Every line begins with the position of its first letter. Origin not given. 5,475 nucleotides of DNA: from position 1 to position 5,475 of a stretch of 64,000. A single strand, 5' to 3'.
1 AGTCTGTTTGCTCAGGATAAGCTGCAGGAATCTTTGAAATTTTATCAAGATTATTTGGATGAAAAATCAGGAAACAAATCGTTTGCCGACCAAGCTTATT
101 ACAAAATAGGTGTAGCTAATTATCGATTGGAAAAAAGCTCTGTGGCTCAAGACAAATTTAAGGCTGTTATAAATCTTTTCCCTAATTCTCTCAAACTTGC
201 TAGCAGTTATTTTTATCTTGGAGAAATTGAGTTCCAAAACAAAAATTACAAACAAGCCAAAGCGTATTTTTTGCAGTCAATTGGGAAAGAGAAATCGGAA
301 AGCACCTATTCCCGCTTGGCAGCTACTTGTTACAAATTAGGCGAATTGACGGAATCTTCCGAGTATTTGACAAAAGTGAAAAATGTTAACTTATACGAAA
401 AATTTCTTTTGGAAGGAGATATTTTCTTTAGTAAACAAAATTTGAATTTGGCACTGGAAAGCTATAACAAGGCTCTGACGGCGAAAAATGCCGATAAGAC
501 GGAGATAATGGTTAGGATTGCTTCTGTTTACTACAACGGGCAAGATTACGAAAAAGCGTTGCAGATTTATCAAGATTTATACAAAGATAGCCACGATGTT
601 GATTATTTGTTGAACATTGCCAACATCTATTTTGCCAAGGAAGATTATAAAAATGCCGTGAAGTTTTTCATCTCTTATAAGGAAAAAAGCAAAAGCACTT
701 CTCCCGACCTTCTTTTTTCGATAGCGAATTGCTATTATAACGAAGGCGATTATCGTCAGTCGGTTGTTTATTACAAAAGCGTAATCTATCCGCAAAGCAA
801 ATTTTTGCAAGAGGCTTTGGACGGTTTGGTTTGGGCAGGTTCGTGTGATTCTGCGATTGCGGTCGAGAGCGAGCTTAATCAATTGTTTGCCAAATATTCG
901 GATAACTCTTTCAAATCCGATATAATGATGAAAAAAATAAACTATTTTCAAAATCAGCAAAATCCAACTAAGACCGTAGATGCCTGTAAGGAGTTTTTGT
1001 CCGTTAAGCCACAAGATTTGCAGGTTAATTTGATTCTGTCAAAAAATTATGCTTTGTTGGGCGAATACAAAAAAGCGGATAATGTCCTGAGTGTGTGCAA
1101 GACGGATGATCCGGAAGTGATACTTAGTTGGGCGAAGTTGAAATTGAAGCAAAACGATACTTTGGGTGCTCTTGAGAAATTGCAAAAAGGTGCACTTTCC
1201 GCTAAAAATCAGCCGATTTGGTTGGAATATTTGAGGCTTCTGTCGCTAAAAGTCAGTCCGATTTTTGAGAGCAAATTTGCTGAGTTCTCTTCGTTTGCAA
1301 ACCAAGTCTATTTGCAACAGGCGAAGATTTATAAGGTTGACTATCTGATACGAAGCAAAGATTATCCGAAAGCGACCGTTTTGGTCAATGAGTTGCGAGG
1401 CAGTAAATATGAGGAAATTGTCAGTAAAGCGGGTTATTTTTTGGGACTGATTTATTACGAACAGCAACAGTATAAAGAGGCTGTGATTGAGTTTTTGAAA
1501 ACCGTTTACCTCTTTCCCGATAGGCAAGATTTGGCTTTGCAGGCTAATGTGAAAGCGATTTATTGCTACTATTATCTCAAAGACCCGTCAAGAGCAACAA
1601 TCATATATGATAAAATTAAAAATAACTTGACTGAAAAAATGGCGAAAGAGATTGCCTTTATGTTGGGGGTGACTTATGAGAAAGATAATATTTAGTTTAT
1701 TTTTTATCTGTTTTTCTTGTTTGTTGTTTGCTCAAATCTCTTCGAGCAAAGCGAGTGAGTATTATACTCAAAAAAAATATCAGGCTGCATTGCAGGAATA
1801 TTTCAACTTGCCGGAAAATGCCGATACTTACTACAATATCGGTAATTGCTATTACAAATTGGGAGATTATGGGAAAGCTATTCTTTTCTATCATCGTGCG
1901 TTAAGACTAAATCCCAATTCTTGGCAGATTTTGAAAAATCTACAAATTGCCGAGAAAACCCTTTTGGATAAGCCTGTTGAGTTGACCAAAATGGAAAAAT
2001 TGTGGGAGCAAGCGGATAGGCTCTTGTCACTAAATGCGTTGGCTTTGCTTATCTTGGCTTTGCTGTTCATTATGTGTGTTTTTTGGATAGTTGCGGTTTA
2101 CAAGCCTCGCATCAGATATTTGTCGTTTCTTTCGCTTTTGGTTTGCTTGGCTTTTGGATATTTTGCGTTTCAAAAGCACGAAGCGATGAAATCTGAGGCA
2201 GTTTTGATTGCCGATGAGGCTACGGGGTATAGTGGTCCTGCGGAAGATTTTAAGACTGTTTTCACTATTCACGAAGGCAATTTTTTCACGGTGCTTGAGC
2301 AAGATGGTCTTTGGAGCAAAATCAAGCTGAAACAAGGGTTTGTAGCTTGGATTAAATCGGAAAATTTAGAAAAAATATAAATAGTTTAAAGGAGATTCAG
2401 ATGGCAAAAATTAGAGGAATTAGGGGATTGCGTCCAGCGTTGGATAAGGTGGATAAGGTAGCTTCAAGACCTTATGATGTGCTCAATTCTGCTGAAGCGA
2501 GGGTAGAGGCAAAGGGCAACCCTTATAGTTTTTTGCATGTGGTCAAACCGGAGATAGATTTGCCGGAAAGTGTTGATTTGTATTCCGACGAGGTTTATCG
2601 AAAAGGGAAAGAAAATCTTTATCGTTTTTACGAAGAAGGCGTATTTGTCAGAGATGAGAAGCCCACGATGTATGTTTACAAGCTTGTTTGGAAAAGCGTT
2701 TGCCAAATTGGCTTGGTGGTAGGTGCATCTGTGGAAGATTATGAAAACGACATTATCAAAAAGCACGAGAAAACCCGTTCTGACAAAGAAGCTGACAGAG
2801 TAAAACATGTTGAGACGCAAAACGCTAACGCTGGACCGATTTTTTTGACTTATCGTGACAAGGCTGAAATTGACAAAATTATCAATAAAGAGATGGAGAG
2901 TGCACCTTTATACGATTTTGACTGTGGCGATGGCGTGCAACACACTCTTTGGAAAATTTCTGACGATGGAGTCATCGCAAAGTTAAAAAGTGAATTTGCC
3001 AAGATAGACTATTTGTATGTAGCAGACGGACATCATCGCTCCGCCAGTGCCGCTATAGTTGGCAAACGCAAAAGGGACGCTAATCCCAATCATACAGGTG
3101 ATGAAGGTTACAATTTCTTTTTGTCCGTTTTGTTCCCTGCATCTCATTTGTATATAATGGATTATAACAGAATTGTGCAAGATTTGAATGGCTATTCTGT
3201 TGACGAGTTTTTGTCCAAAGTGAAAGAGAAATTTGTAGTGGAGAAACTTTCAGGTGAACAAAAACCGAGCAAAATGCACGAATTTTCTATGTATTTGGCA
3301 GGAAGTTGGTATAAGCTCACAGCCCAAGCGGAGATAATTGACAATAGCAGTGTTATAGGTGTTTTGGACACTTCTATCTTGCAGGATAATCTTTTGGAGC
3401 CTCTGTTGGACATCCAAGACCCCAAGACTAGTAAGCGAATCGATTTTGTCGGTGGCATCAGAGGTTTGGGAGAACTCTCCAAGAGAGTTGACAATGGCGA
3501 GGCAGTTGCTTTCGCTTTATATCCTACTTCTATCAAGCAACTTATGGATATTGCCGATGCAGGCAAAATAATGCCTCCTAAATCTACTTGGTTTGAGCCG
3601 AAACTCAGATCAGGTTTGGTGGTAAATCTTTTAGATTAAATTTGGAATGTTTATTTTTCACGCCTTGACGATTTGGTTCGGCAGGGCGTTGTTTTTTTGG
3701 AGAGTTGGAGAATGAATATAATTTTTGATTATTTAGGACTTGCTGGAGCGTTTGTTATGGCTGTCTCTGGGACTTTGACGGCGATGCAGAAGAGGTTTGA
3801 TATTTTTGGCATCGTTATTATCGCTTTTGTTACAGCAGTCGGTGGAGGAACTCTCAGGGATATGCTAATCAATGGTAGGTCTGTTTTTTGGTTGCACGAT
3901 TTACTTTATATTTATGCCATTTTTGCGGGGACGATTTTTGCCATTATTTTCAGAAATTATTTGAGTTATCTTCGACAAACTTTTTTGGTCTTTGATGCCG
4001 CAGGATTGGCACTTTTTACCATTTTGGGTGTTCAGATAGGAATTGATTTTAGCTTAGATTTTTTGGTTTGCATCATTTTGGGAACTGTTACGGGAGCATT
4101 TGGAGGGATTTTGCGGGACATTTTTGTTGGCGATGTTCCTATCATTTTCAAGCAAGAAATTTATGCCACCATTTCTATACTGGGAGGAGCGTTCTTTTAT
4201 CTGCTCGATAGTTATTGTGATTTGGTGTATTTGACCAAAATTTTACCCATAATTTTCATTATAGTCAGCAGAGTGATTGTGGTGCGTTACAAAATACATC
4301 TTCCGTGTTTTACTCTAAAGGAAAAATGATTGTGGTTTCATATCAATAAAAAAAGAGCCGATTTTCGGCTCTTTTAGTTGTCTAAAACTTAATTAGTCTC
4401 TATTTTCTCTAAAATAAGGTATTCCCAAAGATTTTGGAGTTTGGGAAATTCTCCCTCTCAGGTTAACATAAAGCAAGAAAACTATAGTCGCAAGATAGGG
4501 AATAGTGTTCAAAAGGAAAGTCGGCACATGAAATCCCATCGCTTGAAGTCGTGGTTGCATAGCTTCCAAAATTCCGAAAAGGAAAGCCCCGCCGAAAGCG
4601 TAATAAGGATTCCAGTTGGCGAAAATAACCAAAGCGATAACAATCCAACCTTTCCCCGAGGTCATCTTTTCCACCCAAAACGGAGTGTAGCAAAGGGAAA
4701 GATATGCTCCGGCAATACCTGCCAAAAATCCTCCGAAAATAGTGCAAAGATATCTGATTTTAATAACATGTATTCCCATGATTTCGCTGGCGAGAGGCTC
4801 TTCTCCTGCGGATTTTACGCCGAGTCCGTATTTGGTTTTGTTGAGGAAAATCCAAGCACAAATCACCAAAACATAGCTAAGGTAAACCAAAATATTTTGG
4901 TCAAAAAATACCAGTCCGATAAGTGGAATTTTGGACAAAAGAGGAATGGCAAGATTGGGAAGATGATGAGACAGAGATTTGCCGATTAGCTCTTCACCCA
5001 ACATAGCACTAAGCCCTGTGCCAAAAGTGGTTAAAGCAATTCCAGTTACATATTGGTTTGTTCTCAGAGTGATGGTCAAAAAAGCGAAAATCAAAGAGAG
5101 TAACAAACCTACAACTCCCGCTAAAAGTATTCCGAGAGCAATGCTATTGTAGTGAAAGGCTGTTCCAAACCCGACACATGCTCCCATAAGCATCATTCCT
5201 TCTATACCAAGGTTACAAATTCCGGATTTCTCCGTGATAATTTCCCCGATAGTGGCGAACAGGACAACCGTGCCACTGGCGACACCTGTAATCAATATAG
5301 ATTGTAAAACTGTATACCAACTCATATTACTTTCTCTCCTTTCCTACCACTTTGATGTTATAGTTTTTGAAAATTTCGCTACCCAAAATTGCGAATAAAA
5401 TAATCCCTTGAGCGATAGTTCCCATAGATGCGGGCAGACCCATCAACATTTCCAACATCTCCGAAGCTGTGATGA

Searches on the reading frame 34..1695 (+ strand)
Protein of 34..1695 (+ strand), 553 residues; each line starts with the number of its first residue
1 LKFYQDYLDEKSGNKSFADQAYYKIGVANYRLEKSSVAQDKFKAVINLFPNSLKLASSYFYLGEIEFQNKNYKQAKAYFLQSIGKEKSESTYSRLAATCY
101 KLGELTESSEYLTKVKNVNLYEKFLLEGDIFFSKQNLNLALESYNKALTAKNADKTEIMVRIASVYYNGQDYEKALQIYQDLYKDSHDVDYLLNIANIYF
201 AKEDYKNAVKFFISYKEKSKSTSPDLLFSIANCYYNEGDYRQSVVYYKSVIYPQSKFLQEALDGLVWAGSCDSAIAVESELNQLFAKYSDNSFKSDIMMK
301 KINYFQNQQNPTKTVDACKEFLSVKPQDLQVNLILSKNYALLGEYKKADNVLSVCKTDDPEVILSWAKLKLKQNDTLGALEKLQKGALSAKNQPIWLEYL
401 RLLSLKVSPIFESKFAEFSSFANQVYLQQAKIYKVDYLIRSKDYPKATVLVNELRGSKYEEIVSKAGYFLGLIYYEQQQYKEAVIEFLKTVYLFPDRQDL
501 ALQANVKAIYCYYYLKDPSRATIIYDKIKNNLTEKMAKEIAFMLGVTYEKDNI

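Call 56: search_protein_families(library=pfam, proteins=[window:34-1695:+], max_evalue=0.000001)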
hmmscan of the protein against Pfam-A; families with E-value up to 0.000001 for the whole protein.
window:34-1695:+ (553 aa): 12 families
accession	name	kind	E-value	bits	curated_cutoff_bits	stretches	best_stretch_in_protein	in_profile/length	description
PF07719.23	TPR_2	-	1.4e-26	90.8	27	0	468-496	5-33/34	Tetratricopeptide repeat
PF13174.12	TPR_6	-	7.7e-21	73.7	26.3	0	20-52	1-33/33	Tetratricopeptide repeat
PF00515.34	TPR_1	-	9.4e-20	70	27.8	0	225-251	2-28/34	Tetratricopeptide repeat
PF13424.12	TPR_12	-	4.3e-19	68.9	30.1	0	171-212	25-68/77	Tetratricopeptide repeat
PF13181.12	TPR_8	-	3e-17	61.7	25.7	0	190-212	2-24/34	Tetratricopeptide repeat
PF13432.12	TPR_16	-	1.1e-13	51.7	32.7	0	125-184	1-59/65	Tetratricopeptide repeat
PF14559.12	TPR_19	-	3.7e-11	43.6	25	0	135-183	5-52/68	Tetratricopeptide repeat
PF13374.12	TPR_10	-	2.2e-10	40.6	27.5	0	191-212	4-25/42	Tetratricopeptide repeat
PF13176.12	TPR_7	-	2.9e-10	39.8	27.9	0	160-181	3-24/36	Tetratricopeptide repeat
PF12895.13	ANAPC3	-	1e-09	38.9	27.2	0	56-113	23-80/82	Anaphase-promoting complex, cyclosome, subunit 3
PF23914.1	TPR_CcmH_CycH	-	9.7e-09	35.7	42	0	125-219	54-151/158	Cytochrome c-type biogenesis protein H TPR domain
PF13428.12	TPR_14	-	2.6e-08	34.2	23.5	0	161-195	6-41/44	Tetratricopeptide repeat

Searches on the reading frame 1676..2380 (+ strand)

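Call 56: search_protein_families(library=pfam, proteins=[window:1676-2380:+], max_evalue=0.000001)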
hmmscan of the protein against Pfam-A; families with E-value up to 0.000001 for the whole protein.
window:1676-2380:+ (234 aa): 4 families
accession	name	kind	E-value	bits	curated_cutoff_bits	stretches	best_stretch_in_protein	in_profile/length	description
PF00515.34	TPR_1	-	8.1e-15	54.4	27.8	1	49-81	1-33/34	Tetratricopeptide repeat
PF07719.23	TPR_2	-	5.6e-12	45.2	27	1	49-81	1-33/34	Tetratricopeptide repeat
PF13181.12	TPR_8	-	3e-08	33.6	25.7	1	49-81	1-33/34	Tetratricopeptide repeat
PF13414.12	TPR_11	-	9.3e-07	28.9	26.8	0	56-86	1-31/42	TPR repeat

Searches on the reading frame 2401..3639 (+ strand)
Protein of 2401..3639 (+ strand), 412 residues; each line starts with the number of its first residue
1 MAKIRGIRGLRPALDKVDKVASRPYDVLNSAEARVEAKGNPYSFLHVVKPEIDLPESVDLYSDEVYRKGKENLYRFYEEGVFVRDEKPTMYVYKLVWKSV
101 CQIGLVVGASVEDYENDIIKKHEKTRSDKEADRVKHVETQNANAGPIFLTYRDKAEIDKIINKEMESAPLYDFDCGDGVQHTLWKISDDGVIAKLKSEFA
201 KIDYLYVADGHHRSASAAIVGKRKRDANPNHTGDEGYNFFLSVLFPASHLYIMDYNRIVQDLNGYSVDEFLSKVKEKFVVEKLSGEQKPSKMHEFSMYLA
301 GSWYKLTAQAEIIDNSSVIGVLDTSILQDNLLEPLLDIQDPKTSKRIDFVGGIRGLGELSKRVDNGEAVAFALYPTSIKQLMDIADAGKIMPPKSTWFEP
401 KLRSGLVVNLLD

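Call 56: search_protein_families(library=pfam, proteins=[window:2401-3639:+], max_evalue=0.000001)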
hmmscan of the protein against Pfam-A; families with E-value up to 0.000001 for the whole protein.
window:2401-3639:+ (412 aa): 1 family
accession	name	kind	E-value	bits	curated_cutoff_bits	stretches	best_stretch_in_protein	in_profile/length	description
PF06245.16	DUF1015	-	1.9e-111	372.6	25.8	1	4-325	1-325/325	Protein of unknown function (DUF1015)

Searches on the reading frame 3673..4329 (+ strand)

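Call 56: search_protein_families(library=pfam, proteins=[window:3673-4329:+], max_evalue=0.000001)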
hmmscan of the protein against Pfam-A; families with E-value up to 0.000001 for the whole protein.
window:3673-4329:+ (218 aa): 1 family
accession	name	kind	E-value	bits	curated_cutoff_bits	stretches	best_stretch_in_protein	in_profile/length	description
PF03458.18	Gly_transporter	-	5.9e-44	148.3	23.5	2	106-178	2-76/78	Glycine transporter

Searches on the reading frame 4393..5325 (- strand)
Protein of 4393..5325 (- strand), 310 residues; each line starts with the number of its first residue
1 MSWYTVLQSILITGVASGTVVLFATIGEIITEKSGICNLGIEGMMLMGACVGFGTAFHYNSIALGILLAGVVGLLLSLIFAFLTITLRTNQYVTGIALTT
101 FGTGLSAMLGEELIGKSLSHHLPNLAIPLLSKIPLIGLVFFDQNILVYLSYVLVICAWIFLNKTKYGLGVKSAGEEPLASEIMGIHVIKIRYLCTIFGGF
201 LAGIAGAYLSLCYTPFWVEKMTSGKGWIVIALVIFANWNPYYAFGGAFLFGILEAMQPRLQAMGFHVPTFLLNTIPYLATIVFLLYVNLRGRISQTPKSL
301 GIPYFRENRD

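Call 56: search_protein_families(library=pfam, proteins=[window:4393-5325:-], max_evalue=0.000001)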
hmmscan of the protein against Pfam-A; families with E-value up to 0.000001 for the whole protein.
window:4393-5325:- (310 aa): 1 family
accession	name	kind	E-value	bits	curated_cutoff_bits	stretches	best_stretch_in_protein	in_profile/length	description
PF02653.21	BPD_transp_2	-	1.8e-30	106.4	26.8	1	11-262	2-252/269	Branched-chain amino acid transport system / permease component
